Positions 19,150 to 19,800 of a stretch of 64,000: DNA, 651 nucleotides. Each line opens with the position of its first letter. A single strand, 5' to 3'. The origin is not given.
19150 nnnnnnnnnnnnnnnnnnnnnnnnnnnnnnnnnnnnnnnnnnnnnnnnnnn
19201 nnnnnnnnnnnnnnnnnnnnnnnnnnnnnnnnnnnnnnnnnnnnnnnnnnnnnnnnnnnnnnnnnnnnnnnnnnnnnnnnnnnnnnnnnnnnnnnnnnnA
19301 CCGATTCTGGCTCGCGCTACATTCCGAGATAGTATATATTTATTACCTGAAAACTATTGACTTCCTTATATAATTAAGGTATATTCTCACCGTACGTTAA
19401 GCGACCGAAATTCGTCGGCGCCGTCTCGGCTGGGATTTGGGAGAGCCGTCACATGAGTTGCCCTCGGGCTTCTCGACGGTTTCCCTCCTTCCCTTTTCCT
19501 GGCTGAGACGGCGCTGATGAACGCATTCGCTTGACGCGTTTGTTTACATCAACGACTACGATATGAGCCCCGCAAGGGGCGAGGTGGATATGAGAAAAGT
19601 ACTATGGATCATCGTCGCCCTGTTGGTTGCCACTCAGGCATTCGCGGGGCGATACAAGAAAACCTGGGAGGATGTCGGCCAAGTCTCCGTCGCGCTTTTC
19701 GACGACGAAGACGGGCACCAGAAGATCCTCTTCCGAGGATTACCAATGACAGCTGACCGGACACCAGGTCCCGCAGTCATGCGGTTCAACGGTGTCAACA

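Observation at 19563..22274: Three-gene operon of secreted low-complexity proteins ending in an LPXTG-anchored Ser/Ala-rich fibril-like protein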

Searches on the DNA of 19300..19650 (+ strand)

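Call 48: search_rna_families(source=window, start=19300, end=19650, threshold=evalue, max_evalue=10, show_alignments=3)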
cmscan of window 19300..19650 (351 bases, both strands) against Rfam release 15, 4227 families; matches with E-value up to 10: 2.
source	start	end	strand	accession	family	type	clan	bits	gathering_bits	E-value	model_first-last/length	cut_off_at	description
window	19421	19511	+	RF00862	mir-491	Gene; miRNA;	-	19.4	62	0.28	1-84/84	no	mir-491 microRNA precursor family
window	19568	19579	-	RF01370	CRISPR-DR57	Gene; CRISPR;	-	12.8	39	7.6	9-20/37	no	CRISPR RNA direct repeat element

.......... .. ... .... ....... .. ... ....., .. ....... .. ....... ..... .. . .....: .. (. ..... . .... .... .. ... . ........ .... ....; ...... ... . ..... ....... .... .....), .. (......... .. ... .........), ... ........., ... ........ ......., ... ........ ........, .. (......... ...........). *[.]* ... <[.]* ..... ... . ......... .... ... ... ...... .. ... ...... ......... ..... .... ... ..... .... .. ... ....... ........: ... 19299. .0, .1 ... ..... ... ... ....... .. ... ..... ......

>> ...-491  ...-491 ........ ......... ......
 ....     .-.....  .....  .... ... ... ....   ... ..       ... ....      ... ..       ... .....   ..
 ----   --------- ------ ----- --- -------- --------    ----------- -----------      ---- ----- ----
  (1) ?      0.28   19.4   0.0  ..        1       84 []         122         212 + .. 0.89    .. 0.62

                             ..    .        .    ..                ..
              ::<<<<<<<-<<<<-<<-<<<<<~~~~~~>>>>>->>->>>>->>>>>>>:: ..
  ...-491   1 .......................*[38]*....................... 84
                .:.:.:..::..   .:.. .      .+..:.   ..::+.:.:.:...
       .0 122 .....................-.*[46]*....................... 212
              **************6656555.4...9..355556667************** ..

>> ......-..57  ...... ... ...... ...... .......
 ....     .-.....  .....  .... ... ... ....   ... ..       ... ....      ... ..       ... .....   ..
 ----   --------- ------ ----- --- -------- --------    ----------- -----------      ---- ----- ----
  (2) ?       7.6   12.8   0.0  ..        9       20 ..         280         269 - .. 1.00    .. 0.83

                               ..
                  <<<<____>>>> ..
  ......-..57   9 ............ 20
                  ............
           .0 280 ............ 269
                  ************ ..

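Call 72: build_rna_model(alignment_id=A9)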
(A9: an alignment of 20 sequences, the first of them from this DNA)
Model R1 built from alignment A9 (20 sequences, 119 columns); structure: RNAalifold consensus.
model positions 114; base pairs 43; branch points 0; effective number of sequences 0.94; information 0.59 bits per position. Calibrated on 0.2 Mb of random sequence (short: E-values are rough).
structure used (alignment columns):
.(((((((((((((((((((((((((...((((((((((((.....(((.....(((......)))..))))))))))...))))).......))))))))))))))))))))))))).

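Call 73: search_with_rna_model(model_id=R1, sources=[window, L003, L006, L008, L013, L014, L015, L016, L017, L018, L020, L021, L022, L023, L024, L025, L027, L028, L029, L031, L032, L033, L034, L035, L036, L019, L026, L030], max_evalue=1)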
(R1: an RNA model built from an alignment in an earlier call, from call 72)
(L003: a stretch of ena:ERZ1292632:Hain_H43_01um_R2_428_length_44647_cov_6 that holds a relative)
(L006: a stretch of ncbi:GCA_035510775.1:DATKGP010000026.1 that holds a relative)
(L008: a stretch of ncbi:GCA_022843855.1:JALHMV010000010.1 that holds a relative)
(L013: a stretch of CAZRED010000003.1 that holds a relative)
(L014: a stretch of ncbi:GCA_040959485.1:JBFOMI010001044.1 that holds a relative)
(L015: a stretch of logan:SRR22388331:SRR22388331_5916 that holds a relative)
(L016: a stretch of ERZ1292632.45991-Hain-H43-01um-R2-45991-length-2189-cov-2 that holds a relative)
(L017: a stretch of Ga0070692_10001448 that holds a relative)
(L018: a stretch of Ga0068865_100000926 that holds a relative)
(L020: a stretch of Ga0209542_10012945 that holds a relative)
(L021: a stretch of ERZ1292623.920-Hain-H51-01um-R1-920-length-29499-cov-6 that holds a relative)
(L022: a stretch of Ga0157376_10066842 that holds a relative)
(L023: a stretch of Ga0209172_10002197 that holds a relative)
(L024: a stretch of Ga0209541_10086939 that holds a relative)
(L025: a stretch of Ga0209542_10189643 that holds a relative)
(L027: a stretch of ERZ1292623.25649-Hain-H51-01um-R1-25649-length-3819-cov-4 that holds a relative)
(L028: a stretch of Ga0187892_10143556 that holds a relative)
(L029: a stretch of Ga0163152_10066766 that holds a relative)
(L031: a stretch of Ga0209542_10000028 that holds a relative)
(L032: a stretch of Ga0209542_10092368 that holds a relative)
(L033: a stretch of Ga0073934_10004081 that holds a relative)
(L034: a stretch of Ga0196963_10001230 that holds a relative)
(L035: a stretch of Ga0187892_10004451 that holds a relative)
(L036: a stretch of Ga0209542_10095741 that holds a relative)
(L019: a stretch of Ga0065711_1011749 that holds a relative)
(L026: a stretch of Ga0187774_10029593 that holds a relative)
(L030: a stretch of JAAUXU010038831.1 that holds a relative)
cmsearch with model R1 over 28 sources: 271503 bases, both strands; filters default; matches with E-value up to 1: 49.
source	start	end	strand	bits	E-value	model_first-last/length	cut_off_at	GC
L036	332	445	-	129.1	3.5e-28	1-114/114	no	0.61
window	19410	19522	+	126.3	1.6e-27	1-114/114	no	0.61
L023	858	971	-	125.8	2.2e-27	1-114/114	no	0.6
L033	6003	6116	+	125.8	2.2e-27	1-114/114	no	0.6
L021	7781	7894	+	124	5.9e-27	1-114/114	no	0.57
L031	2925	3039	-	123.7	7e-27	1-114/114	no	0.52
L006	7819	7932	+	122.5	1.3e-26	1-114/114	no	0.55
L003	7814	7926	+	121.2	2.8e-26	1-114/114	no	0.56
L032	1260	1375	-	121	3.1e-26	1-114/114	no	0.56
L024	150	265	-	118.1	1.5e-25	1-114/114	no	0.56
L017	3374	3489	+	117.4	2.3e-25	1-114/114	no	0.58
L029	223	335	+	116.3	4.2e-25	1-114/114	no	0.57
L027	1472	1585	+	116.1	4.6e-25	1-114/114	no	0.57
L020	12154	12267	+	115.8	5.4e-25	1-114/114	no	0.56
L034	9151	9264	-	115.2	7.6e-25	1-114/114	no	0.58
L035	12900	13018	+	113.6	1.9e-24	1-114/114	no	0.56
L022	119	233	-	112.1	4.3e-24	1-114/114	no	0.59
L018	182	293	+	111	8.1e-24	1-114/114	no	0.54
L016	744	855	+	110.4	1.1e-23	1-114/114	no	0.54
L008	7805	7918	+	109.6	1.7e-23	1-114/114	no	0.61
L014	4914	5027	+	103.6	4.7e-22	1-114/114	no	0.61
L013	5830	5942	+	101.8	1.3e-21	1-114/114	no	0.52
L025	1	102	+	96.5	2.4e-20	13-114/114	5'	0.55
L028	1269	1348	-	49.9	4e-09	40-114/114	5'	0.54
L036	332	445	+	42.1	2.9e-07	1-114/114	no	0.61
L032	1260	1375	+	41.3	4.5e-07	1-114/114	no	0.56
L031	2925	3039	+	40.7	6.5e-07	1-114/114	no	0.52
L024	150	265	+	39.1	1.5e-06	1-114/114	no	0.56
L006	7819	7932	-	36.8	5.5e-06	1-114/114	no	0.55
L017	3374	3489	-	36.8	5.5e-06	1-114/114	no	0.58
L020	12154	12267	-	36.6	6.1e-06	1-114/114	no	0.56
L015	1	49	+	35.9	9.1e-06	66-114/114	5'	0.57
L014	4914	5027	-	35.5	1.1e-05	1-114/114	no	0.61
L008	7805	7918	-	35.2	1.3e-05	1-114/114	no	0.61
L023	858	971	+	35.2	1.3e-05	1-114/114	no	0.6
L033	6003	6116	-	35.2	1.3e-05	1-114/114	no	0.6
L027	1472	1585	-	34.9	1.6e-05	1-114/114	no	0.57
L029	223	335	-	34.6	1.9e-05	1-114/114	no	0.57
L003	7814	7926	-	32.9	4.8e-05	1-114/114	no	0.56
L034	9151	9264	+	32.6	5.5e-05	1-114/114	no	0.58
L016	744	855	-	32.4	6.3e-05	1-114/114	no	0.54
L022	119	233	+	30.9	0.00014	1-114/114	no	0.59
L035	12900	13018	-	29.9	0.00025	1-114/114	no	0.56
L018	182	293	-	28.7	0.0005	1-114/114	no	0.54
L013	5830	5942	-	28.1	0.00066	1-114/114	no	0.52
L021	7781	7894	-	27.7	0.00085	1-114/114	no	0.57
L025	1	102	-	20.1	0.057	1-102/114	3'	0.55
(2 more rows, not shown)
